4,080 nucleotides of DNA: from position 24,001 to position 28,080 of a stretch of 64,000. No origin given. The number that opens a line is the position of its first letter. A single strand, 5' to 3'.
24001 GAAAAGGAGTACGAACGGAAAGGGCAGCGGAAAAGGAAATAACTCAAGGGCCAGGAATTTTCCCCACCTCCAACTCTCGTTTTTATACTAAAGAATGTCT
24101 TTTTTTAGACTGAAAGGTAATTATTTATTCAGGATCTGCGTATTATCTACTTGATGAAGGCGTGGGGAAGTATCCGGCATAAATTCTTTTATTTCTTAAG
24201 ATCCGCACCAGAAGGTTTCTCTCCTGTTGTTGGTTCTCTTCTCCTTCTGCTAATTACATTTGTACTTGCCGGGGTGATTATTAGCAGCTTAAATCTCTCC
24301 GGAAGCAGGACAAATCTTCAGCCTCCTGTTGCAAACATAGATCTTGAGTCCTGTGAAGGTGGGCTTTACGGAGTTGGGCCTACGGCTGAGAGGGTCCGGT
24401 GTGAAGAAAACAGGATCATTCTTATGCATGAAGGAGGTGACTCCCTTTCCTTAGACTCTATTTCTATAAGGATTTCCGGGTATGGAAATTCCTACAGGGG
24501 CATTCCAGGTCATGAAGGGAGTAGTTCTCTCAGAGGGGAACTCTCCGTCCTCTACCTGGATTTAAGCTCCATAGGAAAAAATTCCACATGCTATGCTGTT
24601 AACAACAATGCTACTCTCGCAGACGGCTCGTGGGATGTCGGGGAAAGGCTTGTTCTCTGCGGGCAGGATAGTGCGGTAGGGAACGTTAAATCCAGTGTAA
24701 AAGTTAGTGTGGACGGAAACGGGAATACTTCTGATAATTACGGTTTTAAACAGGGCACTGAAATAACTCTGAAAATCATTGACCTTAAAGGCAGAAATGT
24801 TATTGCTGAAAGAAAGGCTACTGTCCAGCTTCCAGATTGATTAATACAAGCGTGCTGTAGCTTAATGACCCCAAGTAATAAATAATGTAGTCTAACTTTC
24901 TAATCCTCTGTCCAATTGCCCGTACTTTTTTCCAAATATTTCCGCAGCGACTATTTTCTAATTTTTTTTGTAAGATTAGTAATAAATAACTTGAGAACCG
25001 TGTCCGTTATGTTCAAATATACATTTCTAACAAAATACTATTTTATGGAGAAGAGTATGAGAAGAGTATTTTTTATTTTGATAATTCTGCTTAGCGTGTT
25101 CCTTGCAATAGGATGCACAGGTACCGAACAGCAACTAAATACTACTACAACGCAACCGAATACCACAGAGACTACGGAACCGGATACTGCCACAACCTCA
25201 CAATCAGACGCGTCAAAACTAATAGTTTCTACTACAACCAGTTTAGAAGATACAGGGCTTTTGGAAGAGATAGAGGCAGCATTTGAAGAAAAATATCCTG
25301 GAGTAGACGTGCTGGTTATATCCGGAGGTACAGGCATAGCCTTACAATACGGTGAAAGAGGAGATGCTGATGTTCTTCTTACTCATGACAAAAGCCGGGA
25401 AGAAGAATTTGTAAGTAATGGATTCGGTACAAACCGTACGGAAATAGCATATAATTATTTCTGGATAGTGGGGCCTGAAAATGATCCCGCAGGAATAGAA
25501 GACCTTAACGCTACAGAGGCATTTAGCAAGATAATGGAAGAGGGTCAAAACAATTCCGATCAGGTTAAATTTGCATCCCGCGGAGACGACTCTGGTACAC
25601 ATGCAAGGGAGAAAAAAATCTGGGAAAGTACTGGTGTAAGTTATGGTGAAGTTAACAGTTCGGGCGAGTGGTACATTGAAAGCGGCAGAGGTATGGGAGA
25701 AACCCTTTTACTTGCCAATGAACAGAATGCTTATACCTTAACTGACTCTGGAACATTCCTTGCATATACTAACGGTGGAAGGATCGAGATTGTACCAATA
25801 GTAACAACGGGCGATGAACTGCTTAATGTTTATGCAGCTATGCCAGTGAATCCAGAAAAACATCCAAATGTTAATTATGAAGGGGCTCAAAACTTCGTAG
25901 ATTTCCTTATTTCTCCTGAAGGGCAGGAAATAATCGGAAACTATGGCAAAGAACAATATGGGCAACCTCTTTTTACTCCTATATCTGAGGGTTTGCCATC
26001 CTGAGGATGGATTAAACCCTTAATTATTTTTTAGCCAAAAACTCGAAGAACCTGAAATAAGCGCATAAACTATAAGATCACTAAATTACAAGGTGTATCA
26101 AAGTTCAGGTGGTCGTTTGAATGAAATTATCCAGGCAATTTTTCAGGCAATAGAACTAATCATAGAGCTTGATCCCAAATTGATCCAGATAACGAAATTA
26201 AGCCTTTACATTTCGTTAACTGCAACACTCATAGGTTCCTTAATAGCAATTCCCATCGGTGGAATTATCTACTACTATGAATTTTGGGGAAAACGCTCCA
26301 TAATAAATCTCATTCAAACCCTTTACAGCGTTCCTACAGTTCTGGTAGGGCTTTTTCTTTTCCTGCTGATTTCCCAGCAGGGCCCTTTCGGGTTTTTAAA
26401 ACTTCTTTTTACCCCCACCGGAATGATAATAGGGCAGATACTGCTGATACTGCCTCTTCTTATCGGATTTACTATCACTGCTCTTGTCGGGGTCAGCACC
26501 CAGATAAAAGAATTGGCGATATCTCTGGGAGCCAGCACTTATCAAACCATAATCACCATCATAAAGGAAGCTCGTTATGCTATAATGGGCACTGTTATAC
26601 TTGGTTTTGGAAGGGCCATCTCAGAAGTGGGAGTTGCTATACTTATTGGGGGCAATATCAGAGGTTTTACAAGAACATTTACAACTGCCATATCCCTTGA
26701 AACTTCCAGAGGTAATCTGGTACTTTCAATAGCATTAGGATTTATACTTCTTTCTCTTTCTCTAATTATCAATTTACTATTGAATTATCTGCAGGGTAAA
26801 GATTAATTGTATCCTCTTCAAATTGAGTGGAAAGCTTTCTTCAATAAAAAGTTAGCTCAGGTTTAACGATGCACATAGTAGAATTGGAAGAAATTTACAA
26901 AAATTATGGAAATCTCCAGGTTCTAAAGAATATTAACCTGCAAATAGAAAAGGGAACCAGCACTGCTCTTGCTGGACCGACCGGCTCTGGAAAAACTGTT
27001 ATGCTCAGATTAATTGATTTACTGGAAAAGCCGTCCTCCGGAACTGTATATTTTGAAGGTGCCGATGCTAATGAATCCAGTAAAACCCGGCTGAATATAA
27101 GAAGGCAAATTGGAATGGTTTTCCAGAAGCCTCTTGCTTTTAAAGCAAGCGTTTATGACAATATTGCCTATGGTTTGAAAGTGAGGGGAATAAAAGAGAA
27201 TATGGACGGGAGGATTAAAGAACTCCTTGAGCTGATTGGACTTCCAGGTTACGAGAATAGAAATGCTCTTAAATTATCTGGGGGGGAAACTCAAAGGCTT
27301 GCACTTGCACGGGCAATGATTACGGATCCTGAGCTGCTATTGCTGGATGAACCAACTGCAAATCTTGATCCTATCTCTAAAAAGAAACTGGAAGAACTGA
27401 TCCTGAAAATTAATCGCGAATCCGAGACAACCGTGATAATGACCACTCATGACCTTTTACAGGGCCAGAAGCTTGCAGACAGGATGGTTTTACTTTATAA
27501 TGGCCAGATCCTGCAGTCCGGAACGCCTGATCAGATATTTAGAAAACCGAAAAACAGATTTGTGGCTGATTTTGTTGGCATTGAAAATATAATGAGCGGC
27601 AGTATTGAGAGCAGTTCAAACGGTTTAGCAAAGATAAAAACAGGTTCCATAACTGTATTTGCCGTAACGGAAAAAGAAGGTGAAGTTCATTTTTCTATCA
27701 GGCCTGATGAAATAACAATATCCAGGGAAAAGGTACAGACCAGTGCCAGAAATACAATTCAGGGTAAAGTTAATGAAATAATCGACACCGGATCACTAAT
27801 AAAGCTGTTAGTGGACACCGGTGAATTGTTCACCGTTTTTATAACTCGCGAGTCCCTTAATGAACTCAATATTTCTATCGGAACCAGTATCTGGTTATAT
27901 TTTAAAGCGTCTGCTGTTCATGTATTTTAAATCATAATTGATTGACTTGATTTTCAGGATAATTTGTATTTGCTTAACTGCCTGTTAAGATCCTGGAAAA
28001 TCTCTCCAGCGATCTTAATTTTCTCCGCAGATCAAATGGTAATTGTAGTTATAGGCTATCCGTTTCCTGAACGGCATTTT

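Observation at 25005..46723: A ModE regulon readable directly from the DNA: four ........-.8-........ boxes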

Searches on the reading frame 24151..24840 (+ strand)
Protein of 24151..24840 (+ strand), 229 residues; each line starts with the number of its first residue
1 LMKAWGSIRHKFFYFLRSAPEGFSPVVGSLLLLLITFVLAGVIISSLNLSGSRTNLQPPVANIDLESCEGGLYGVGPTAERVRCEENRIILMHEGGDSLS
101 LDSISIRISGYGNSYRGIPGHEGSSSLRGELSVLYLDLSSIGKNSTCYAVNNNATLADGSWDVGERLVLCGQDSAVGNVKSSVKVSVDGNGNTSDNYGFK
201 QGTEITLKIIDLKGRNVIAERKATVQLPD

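Call 8: search_protein_families(library=pfam, proteins=[window:24151-24840:+])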
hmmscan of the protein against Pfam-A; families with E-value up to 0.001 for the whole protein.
window:24151-24840:+ (229 aa): 1 family
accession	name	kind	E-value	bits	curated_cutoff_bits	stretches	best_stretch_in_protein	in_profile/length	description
PF07790.16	Pilin_N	-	5.2e-09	37.3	25.2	1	22-110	2-75/78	Archaeal Type IV pilin, N-terminal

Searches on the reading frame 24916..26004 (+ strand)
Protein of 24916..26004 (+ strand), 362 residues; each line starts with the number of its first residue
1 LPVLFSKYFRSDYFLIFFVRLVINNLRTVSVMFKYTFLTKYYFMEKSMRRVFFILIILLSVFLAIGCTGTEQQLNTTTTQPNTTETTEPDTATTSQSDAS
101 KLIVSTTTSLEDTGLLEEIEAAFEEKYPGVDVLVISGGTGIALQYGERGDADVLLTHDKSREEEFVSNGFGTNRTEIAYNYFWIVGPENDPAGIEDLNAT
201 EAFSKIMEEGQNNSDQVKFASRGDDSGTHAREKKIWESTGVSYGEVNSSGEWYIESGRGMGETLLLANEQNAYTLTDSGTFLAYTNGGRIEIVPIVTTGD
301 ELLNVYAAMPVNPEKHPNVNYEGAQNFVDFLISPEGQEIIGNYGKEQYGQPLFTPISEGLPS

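Call 7: search_protein_families(library=pfam, proteins=[window:24916-26004:+])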
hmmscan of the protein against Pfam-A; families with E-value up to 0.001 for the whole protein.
window:24916-26004:+ (362 aa): 3 families
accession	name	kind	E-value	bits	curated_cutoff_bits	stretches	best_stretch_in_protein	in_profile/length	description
PF12849.12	PBP_like_2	-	1.3e-42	146.8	27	1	95-335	4-267/267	PBP superfamily domain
PF13531.11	SBP_bac_11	-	1.2e-16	61.6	25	1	115-344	12-225/227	Bacterial extracellular solute-binding protein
PF01547.30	SBP_bac_1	-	8e-07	29.8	26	0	113-188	8-87/307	Bacterial extracellular solute-binding protein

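Call 44: search_protein_families(library=ncbifam, proteins=[window:25057-26004:+])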
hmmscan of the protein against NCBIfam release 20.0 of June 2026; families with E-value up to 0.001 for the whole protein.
window:25057-26004:+ (315 aa): 4 families
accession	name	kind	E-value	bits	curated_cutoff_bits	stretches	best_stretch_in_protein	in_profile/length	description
NF041772.1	tung_bind_TupA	equivalog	7.7e-57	192.7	400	1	46-308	8-260/266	tungstate ABC transporter substrate-binding protein TupA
TIGR02136.1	ptsS_2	subfamily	1.3e-05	24.6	206.6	0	2-151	2-137/295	phosphate ABC transporter substrate-binding protein PstS family protein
NF003196.0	PRK04168.1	equivalog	1.5e-05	24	355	0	3-92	6-69/338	tungstate ABC transporter substrate-binding protein WtpA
TIGR01256.1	modA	equivalog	0.00084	19.3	62.5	0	273-297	193-217/217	molybdate ABC transporter substrate-binding protein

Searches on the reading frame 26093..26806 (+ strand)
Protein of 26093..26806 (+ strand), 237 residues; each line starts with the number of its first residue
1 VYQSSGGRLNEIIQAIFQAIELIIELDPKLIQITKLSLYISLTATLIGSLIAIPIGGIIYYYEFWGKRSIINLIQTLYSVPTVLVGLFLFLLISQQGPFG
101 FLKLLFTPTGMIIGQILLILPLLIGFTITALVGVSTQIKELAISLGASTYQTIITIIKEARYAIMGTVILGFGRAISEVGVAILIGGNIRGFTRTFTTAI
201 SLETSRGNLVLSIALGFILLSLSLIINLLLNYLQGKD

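Call 7: search_protein_families(library=pfam, proteins=[window:26093-26806:+])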
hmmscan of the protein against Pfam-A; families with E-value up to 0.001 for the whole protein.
window:26093-26806:+ (237 aa): 1 family
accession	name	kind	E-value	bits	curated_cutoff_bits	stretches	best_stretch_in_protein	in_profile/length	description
PF00528.27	BPD_transp_1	-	6e-12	46.1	26.4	1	52-234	1-179/184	Binding-protein-dependent transport system inner membrane component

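Call 44: search_protein_families(library=ncbifam, proteins=[window:26093-26806:+])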
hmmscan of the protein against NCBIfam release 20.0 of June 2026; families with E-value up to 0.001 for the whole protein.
window:26093-26806:+ (237 aa): 20 families
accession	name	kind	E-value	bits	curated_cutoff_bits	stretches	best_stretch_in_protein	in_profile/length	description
NF038017.1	ABC_perm1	subfamily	9.4e-67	224.6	100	1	37-220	1-184/184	ABC transporter permease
NF041773.1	tung_perm_TupB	equivalog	4.7e-50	170.5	320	1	11-234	3-226/230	tungstate ABC transporter permease TupB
TIGR00969.1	3a0106s02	subfamily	3.4e-26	92.3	240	1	26-234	55-270/272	sulfate ABC transporter permease subunit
TIGR02141.1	modB_ABC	equivalog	4.3e-23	82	182.6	1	36-233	2-205/208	molybdate ABC transporter permease subunit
TIGR02139.1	permease_CysT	equivalog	4.2e-20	72.4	246.1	1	24-235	42-260/265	sulfate ABC transporter permease subunit CysT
TIGR02140.1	permease_CysW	equivalog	5.2e-18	65.5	329.1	1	26-232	41-254/261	sulfate ABC transporter permease subunit CysW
TIGR01581.1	Mo_ABC_porter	hypoth_equivalog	7e-18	64.9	210.3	1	26-225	15-221/225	ABC transporter permease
NF006939.0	PRK09421.1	equivalog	9.7e-16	57.9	262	1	25-227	3-214/230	molybdate ABC transporter permease subunit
NF008620.0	PRK11602.1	equivalog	1.2e-14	54.3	442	1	26-231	58-269/291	sulfate/thiosulfate ABC transporter permease CysW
TIGR00974.1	3a0107s02c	equivalog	1.6e-13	50.5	193.45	1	41-192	59-214/272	phosphate ABC transporter permease PstA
NF008208.0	PRK10971.1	equivalog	3.8e-13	49.6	415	1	26-235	52-268/277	sulfate/thiosulfate ABC transporter permease CysT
NF040839.1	tungstate_WtpB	equivalog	8.1e-13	48.6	340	1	26-235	38-249/251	tungstate ABC transporter permease WtpB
TIGR02138.1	phosphate_pstC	equivalog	4.9e-12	45.5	196.45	1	38-234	66-292/296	phosphate ABC transporter permease subunit PstC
TIGR03255.1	PhnV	equivalog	2.3e-09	37.3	358.7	1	37-229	71-260/270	2-aminoethylphosphonate ABC transport system, membrane component PhnV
NF011624.0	PRK15050.1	equivalog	2.9e-07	29.9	247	1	34-188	75-242/297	2-aminoethylphosphonate ABC transporter permease subunit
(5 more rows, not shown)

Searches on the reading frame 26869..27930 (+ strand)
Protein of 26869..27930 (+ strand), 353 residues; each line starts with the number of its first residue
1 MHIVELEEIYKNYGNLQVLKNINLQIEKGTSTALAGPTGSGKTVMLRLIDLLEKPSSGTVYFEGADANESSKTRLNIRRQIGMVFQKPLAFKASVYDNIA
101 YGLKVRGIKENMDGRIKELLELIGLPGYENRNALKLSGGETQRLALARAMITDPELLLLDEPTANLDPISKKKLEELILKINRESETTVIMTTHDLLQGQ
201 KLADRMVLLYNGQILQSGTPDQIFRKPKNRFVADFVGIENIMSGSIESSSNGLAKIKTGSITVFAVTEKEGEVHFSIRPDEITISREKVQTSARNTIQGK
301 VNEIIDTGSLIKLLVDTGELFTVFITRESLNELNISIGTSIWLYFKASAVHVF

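Call 7: search_protein_families(library=pfam, proteins=[window:26869-27930:+])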
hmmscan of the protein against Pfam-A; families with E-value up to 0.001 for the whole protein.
window:26869-27930:+ (353 aa): 7 families
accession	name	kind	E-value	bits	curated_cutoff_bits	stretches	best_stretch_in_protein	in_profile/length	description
PF00005.33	ABC_tran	-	5.6e-33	114.9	25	1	19-164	1-137/137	ABC transporter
PF03459.23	TOBE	-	2.4e-11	44.1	22.3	1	291-352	1-64/64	TOBE domain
PF13304.12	AAA_21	-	7.2e-11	43.1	27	1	128-196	230-300/304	AAA domain, putative AbiEii toxin, Type IV TA system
PF08402.16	TOBE_2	-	1.9e-08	34.7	21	1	276-353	2-76/76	TOBE domain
PF13175.12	AAA_15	-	3.9e-07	30.4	32.1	0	11-87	9-86/374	AAA ATPase domain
PF13401.12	AAA_22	-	2.2e-05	25.2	27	1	30-190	6-119/130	AAA domain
PF02463.25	SMC_N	-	5.1e-05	23.2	40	0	84-198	135-203/220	RecF/RecN/SMC N terminal domain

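Call 44: search_protein_families(library=ncbifam, proteins=[window:26869-27930:+])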
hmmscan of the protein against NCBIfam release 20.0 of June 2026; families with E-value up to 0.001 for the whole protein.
window:26869-27930:+ (353 aa): 191 families (the best 25 are shown)
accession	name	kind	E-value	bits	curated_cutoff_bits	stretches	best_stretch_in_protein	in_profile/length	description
NF040840.2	tungstate_WtpC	equivalog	7e-102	341.2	440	1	4-353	2-347/347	tungstate ABC transporter ATP-binding protein WtpC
TIGR03265.1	PhnT2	equivalog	7.2e-75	252.4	457.7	1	3-353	4-352/353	putative 2-aminoethylphosphonate ABC transporter ATP-binding protein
NF043075.1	MMSYN1_0197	equivalog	5.4e-70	236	550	1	2-352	1-338/341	spermidine/putrescine ABC transporter ATP-binding protein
NF040933.2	ABC_arch_GlcV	equivalog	9.2e-67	225.4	450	1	4-353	3-357/357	glucose ABC transporter ATP-binding protein GlcV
NF008513.0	PRK11432.1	equivalog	4.9e-64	216.4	496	1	2-298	5-298/351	ferric ABC transporter ATP-binding protein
NF006987.0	PRK09452.1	equivalog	1.4e-63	214.9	482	1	2-325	16-341/378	spermidine/putrescine ABC transporter ATP-binding protein PotA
TIGR00968.1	3a0106s01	subfamily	5.1e-63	212.8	342.75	1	5-241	2-236/237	sulfate ABC transporter ATP-binding protein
TIGR00972.1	3a0107s01c2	equivalog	2.4e-62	210.5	343.2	1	4-236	2-243/248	phosphate ABC transporter ATP-binding protein PstB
NF008105.0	PRK10851.1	equivalog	4.8e-62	209.7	502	1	4-317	3-312/362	sulfate/thiosulfate ABC transporter ATP-binding protein CysA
NF008653.0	PRK11650.1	subfamily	2.8e-60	204.3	432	1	1-353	1-347/357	sn-glycerol-3-phosphate ABC transporter ATP-binding protein UgpC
TIGR01186.1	proV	subfamily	1.1e-59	202.4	326.6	1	14-245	4-239/363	betaine/proline/choline family ABC transporter ATP-binding protein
TIGR01187.1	potA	subfamily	4.5e-59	200.2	355.6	1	34-350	1-322/325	polyamine ABC transporter ATP-binding protein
TIGR04521.1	ECF_ATPase_2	equivalog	7.6e-55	185.9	330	1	6-228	6-237/279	energy-coupling factor transporter ATPase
TIGR02142.1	modC_ABC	equivalog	1.6e-53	182.3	285.05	1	11-350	7-352/353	molybdenum ABC transporter ATP-binding protein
TIGR04520.1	ECF_ATPase_1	equivalog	3.6e-53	180.7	315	1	5-227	2-227/269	energy-coupling factor transporter ATPase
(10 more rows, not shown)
